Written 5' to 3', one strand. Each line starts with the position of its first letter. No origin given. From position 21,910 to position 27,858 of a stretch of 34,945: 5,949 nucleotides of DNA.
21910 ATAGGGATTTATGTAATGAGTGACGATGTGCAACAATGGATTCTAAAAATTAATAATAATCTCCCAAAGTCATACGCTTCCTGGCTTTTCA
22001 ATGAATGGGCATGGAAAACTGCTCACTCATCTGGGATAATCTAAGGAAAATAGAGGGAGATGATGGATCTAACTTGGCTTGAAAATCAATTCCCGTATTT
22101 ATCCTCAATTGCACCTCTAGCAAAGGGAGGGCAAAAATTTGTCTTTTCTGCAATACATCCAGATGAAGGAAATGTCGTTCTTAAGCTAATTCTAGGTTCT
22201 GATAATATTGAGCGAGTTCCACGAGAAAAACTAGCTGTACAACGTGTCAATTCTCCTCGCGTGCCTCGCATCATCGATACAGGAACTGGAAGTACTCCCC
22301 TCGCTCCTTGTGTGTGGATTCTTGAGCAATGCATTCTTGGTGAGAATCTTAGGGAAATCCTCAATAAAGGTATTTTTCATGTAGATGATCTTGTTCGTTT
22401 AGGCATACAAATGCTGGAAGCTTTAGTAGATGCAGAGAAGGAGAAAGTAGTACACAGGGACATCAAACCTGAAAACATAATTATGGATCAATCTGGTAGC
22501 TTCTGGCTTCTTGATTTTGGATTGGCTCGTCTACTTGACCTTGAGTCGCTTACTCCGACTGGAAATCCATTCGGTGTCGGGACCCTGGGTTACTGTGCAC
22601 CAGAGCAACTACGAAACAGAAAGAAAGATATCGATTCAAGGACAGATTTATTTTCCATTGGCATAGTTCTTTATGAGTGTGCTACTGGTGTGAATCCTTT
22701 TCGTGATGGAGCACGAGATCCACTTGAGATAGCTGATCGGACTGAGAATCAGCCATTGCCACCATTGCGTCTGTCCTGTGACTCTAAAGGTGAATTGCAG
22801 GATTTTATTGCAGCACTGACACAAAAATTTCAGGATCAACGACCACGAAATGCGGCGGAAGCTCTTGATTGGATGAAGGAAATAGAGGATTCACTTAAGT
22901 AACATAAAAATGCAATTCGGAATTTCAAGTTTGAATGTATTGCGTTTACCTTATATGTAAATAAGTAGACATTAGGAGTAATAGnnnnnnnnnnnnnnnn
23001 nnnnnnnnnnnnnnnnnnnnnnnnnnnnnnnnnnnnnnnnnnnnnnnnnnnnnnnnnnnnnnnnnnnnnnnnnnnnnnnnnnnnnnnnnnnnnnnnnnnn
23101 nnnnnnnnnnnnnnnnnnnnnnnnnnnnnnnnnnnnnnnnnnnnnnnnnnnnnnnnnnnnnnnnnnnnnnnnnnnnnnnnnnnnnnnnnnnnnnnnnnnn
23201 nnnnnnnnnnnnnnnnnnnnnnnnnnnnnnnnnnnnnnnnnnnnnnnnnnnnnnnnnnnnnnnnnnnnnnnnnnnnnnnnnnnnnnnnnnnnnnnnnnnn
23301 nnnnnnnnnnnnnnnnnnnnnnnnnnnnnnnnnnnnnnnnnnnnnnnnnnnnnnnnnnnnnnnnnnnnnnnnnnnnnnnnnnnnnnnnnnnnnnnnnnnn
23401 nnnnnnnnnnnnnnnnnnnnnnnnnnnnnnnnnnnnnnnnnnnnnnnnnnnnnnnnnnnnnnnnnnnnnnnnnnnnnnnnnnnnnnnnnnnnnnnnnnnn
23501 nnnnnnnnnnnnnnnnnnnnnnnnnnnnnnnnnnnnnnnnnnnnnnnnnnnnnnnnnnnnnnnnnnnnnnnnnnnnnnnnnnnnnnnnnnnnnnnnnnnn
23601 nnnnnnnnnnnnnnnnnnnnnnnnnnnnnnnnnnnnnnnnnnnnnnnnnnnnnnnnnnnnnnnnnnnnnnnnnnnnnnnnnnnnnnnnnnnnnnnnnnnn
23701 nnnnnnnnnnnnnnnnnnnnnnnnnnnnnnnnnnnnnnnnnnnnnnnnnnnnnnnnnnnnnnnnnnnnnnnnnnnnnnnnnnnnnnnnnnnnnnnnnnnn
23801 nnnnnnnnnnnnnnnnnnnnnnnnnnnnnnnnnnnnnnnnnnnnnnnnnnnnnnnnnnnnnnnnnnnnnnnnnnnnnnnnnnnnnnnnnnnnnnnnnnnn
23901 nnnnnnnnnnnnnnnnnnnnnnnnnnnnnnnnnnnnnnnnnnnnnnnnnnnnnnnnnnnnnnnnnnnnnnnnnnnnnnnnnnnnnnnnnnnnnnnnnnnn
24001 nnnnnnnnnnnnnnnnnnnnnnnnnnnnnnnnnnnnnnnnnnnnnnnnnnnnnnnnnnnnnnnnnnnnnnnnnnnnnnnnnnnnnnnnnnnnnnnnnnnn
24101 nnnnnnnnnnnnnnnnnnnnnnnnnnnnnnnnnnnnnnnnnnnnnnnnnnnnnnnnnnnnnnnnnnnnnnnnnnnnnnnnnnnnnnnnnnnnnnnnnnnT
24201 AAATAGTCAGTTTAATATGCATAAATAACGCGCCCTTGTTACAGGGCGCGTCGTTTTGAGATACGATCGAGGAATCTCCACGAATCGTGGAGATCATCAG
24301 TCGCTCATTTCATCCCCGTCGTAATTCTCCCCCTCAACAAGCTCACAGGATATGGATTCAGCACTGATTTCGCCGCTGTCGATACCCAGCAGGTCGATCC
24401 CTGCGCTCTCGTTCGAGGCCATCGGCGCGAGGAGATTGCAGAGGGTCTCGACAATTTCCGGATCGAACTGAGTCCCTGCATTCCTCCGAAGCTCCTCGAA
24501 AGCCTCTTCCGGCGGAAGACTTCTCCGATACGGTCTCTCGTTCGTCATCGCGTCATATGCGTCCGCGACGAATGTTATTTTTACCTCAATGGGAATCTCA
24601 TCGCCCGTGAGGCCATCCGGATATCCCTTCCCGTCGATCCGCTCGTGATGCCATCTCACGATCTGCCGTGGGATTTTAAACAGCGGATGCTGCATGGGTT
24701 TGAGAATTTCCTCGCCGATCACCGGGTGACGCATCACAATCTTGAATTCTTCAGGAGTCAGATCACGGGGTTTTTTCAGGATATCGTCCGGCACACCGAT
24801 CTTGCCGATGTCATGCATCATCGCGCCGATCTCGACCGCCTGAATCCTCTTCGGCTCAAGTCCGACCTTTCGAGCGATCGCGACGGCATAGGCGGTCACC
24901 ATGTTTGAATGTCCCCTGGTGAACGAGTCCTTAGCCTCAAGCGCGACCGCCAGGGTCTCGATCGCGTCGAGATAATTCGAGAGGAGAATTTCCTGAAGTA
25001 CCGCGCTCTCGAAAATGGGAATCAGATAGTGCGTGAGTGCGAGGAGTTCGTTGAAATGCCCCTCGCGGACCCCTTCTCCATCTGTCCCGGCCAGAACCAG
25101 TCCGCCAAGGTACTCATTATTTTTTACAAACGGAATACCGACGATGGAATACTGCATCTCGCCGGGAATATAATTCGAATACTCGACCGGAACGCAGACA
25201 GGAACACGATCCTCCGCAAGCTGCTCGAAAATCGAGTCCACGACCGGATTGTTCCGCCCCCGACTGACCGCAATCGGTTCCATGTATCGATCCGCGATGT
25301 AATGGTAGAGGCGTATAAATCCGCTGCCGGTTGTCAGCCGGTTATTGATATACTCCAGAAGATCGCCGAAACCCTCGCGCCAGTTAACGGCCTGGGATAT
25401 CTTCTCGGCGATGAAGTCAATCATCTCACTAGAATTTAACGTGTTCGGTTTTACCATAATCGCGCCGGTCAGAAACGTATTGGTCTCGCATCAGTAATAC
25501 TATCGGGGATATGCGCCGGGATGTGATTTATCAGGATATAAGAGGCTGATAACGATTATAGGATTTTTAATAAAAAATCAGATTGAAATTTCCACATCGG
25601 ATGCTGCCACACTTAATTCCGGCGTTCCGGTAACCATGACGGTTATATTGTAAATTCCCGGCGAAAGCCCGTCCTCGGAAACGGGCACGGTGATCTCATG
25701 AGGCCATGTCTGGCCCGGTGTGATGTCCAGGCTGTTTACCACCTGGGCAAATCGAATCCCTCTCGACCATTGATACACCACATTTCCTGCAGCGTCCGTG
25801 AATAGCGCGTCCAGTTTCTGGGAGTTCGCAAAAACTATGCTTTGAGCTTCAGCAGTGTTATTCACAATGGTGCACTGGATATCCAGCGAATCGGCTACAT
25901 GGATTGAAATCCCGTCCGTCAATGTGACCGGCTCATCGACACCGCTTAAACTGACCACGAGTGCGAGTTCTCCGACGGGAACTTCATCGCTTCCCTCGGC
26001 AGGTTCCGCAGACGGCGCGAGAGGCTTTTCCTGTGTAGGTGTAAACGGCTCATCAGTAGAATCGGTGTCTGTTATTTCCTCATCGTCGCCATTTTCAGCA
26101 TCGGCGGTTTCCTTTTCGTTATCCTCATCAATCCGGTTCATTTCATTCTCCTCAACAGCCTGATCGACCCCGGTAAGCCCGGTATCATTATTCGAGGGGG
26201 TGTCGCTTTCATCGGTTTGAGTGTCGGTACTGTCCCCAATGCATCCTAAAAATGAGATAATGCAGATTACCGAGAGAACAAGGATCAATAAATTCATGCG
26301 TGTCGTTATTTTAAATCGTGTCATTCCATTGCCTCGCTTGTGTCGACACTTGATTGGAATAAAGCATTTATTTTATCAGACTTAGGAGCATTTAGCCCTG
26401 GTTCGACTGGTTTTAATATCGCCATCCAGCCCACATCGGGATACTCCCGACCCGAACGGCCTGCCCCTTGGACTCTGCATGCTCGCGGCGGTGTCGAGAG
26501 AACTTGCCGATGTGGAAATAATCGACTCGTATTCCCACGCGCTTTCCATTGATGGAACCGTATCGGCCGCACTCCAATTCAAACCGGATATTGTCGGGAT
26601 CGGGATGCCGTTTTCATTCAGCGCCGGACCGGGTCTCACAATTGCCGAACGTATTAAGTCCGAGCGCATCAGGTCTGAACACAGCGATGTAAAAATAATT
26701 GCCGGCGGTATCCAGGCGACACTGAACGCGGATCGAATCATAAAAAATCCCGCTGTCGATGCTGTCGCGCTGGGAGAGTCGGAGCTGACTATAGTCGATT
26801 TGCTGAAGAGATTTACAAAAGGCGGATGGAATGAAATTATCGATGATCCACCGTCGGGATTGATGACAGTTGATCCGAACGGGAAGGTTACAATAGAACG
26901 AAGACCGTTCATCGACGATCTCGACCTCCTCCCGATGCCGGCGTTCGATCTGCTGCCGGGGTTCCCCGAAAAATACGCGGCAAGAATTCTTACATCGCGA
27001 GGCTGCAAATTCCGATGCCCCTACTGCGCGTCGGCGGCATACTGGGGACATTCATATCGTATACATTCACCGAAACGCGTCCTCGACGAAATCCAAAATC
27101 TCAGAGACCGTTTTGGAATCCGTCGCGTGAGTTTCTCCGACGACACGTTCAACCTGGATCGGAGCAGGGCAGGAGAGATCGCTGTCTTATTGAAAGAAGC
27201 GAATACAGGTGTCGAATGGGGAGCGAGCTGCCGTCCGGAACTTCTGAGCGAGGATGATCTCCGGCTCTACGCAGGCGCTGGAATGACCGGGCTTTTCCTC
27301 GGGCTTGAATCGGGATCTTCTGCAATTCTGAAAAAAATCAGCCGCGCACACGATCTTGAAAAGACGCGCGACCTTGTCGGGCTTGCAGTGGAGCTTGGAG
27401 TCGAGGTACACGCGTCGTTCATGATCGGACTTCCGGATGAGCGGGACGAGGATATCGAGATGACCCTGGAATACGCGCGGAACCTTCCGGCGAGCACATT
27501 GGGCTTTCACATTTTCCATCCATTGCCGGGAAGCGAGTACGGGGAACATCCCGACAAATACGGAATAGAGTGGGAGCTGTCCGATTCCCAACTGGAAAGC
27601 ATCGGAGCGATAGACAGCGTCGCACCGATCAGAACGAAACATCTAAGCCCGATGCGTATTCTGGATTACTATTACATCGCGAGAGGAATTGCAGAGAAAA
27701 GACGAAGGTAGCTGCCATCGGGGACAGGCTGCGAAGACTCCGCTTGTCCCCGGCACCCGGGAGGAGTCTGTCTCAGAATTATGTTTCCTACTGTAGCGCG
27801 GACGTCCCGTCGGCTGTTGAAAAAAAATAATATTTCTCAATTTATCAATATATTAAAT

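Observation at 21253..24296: Compositionally foreign three-gene island: interrupted nuclease/wHTH-like ORF, sensor-less Hanks kinase and a 405-aa unknown protein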

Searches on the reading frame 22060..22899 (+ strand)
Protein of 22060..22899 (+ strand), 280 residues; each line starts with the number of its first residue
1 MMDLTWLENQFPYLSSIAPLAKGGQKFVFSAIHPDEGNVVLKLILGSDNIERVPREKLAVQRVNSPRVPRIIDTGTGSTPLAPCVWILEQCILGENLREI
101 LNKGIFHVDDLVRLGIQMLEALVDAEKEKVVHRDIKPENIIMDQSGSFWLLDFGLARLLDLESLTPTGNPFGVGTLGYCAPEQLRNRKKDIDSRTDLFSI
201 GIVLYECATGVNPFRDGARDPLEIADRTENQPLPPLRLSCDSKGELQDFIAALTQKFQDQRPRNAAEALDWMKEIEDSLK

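Call 7: search_protein_families(library=pfam, proteins=[window:22060-22899:+], max_evalue=1)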
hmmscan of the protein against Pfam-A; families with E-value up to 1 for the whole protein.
window:22060-22899:+ (280 aa): 9 families
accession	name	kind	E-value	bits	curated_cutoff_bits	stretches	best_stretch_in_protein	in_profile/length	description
PF00069.31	Pkinase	-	1.3e-30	107.1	31.7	1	23-265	10-254/263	Protein kinase domain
PF07714.23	PK_Tyr_Ser-Thr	-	7.8e-17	61.9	23.1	1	38-263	30-250/258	Protein tyrosine and serine/threonine kinase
PF01636.29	APH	-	5.2e-05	23.6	23.2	1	116-158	155-199/239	Phosphotransferase enzyme family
PF03109.22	ABC1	-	0.0018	17.9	22.9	1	106-159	166-217/244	ABC1 atypical kinase-like domain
PF14531.12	Kinase-like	-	0.0081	15.9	25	1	116-213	152-250/289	Kinase-like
PF10707.15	YrbL-PhoP_reg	-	0.018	15.1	31.5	0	98-145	97-140/185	PhoP regulatory network protein YrbL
PF17667.7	Pkinase_fungal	-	0.062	12.5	24.1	1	119-196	299-375/387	Fungal protein kinase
PF19974.5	TCAD9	-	0.17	11.5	40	1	117-153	286-321/429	Ternary complex associated domain 9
PF07387.17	Seadorna_VP7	-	0.21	11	20.3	1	114-152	149-186/308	Seadornavirus VP7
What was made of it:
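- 22060..22902 (+): Minimal Hanks-type Ser/Thr protein kinase (280 aa, kinase domain only). Pfam Pkinase scores 1.3e-30 and 107 bits against a cut-off of 31.7, over residues 23-265 (call 7).
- On Hanks-type (eukaryotic-like) Ser/Thr protein kinases: PF00069 scores 107.1 bits against a cut-off of 31.7, E = 1.3e-30, over residues 23-265 (call 7).
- On PD-T4-6 defence system: The window kinase is 280 aa with no extension (call 7).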

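Call 8: search_protein_families(library=padloc, proteins=[window:22060-22899:+], max_evalue=1)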
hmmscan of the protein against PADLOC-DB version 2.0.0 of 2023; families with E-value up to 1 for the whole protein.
window:22060-22899:+ (280 aa): 36 families (the best 25 are shown)
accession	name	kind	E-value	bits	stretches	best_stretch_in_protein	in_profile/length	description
PDLC04042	PD-T4-6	-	1.3e-42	144.5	1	19-276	16-273/292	-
PDLC04053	PD-T4-6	-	1.7e-38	130.8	1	18-270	15-266/311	-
PDLC04138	mad6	-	1.4e-37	127.9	1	20-275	59-313/659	mads_6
PDLC04043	PD-T4-6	-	8.9e-36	121.9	1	47-268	56-270/452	-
PDLC04047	PD-T4-6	-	2.9e-34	116.6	1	21-267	19-264/327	-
PDLC04060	PD-T4-6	-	2.1e-33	114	1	47-277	49-271/486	-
PDLC04061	PD-T4-6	-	1.3e-32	112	1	46-268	54-276/510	-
PDLC04040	PD-T4-6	-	6.5e-31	105.7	1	52-267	40-257/547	-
PDLC04054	PD-T4-6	-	7.7e-31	105.8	1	20-270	18-268/347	-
PDLC04039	PD-T4-6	-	2.3e-30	104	1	18-265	20-265/458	-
PDLC04052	PD-T4-6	-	1e-29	102.1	1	52-267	55-268/496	-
PDLC04057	PD-T4-6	-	6.7e-29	99.2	1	48-268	50-263/443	-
PDLC04041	PD-T4-6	-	7.8e-29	99.2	1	19-234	35-254/443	-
PDLC04048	PD-T4-6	-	2.6e-27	94.1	1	49-264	54-261/354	-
PDLC04064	PD-T4-6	-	8e-26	88.8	1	91-216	101-222/369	-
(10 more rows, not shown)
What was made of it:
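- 22060..22902 (+): The best PADLOC match is PD-T4-6 model PDLC04042 at 1.3e-42 (call 8).
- On PD-T4-6 defence system: PDLC04042 scores 1.3e-42, and 20 or more further PD-T4-6 models also match (call 8).
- Closest known: PD-T4-6. Same: PADLOC's PD-T4-6 models are the best defence-library match to the window kinase: 1.3e-42, covering positions 16-273 of a 292-position model (call 8).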

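Call 9: search_protein_families(library=ncbifam, proteins=[window:22060-22899:+], max_evalue=1)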
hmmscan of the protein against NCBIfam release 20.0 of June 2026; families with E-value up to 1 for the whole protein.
window:22060-22899:+ (280 aa): 21 families
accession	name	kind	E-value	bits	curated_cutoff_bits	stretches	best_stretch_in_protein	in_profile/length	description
NF033483.0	PknB_PASTA_kin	equivalog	4.3e-41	141.6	450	1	49-275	50-268/563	Stk1 family PASTA domain-containing Ser/Thr kinase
NF047741.1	antiphage_MADS6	equivalog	1.3e-29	103.2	460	2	121-274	311-459/612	methylation-associated defense system protein kinase MAD6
NF052427.1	StpK7MSMEG_1200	equivalog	1.3e-24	86.7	900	1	51-220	52-215/601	serine/threonine protein kinase StpK7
TIGR03903.1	TOMM_kin_cyc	equivalog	1.1e-23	83.1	705.75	1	49-211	21-186/1267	TOMM system kinase/cyclase fusion protein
NF033442.0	BREX_PglW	equivalog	4.8e-21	74.3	990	1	35-228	537-725/1391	BREX system serine/threonine kinase PglW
NF038150.1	lanthi_synth_IV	equivalog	2.5e-19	69.1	650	1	106-269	295-450/851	class IV lanthionine synthetase LanL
NF053615.1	SerThrKinAfsKStmc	equivalog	1.3e-11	44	1300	1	80-218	82-216/809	protein serine/threonine kinase AfsK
NF009651.0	PRK13184.1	equivalog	7.2e-10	37.5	839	1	128-218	132-235/932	serine/threonine-protein kinase PknD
NF043056.1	T4SS_LegK1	equivalog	4.5e-08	32.1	550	1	105-205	184-281/516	Dot/Icm T4SS effector kinase LegK1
NF038151.1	lanthi_synth_III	equivalog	4.9e-07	28.5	575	1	112-218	339-433/833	class III lanthionine synthetase LanKC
NF041408.1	XopAU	subfamily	9.4e-05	22.2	450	1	120-198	339-411/498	XopAU family type III secretion system effector serine/threonine kinase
TIGR03724.2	arch_bud32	equivalog_domain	0.00016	21.2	125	1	90-158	73-133/193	KEOPS complex kinase/ATPase Bud32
NF011460.0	PRK14879.1-1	equivalog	0.0009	18.4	199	1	90-158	91-159/232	Kae1-associated kinase Bud32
NF002475.0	PRK01723.1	equivalog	0.0018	17.3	142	1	126-154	160-188/241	3-deoxy-D-manno-octulosonic acid kinase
NF011462.0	PRK14879.1-3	equivalog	0.0087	15.8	174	1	92-156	74-128/192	Kae1-associated kinase Bud32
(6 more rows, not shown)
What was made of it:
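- Closest known: Multi-gene defence systems that include a kinase: Pgl/BREX type 2. Same: NCBIfam MAD6 and PglW models give partial kinase-domain hits, at 1.3e-29 and 4.8e-21 (call 9).
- Closest known: Multi-gene defence systems that include a kinase: Pgl/BREX type 2. Different: All scores are far below the curated cut-offs: 103 against 460 bits, and 74 against 990 bits (call 9).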

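Call 106: find_encoding_contigs(protein=window:22060-22899:+, flank=4000, max_places=6)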
Protein window:22060-22899:+ (280 aa): no gene with exactly this product is on record in the collection.

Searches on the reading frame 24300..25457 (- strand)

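Call 76: search_protein_families(library=pfam, proteins=[window:24300-25457:-], max_evalue=0.001)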
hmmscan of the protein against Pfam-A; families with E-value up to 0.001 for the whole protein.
window:24300-25457:- (386 aa): 2 families
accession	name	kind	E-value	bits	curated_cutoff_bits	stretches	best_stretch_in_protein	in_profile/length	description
PF13487.12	HD_5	-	2.6e-37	128.6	27.2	1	170-335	4-170/170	HD domain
PF01966.28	HD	-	9.1e-21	74.8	22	1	182-304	3-116/116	HD domain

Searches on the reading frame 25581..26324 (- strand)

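Call 76: search_protein_families(library=pfam, proteins=[window:25581-26324:-], max_evalue=0.001)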
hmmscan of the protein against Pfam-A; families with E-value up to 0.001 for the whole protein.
window:25581-26324:- (248 aa): 2 families
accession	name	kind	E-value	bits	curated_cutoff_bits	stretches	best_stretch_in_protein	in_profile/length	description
PF12690.13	BsuPI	-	6e-16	58.7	22.9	1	144-234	11-99/101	Intracellular proteinase inhibitor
PF20187.3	DUF6550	-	8.4e-05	23.3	27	1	1-108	1-105/190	Family of unknown function (DUF6550)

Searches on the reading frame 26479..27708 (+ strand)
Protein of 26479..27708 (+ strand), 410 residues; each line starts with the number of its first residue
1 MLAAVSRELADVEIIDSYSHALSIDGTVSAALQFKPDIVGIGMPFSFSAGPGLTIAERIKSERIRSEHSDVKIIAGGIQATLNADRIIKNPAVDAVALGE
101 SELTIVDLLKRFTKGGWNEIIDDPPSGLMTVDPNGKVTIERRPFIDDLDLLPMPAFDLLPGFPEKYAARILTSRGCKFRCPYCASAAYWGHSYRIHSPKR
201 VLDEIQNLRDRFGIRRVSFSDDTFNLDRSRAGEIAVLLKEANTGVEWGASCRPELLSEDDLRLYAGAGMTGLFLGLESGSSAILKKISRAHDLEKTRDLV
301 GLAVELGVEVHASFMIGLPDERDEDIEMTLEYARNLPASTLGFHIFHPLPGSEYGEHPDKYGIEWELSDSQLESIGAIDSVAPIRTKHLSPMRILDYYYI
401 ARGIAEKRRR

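Call 76: search_protein_families(library=pfam, proteins=[window:26479-27708:+], max_evalue=0.001)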
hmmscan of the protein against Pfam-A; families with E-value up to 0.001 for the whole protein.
window:26479-27708:+ (410 aa): 2 families
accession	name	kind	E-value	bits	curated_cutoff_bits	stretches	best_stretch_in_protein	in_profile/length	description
PF04055.27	Radical_SAM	-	6.4e-27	95.2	29.5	1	171-332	2-165/166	Radical SAM superfamily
PF02310.24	B12-binding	-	2.6e-11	43.9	32.1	1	2-108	20-120/121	B12 binding domain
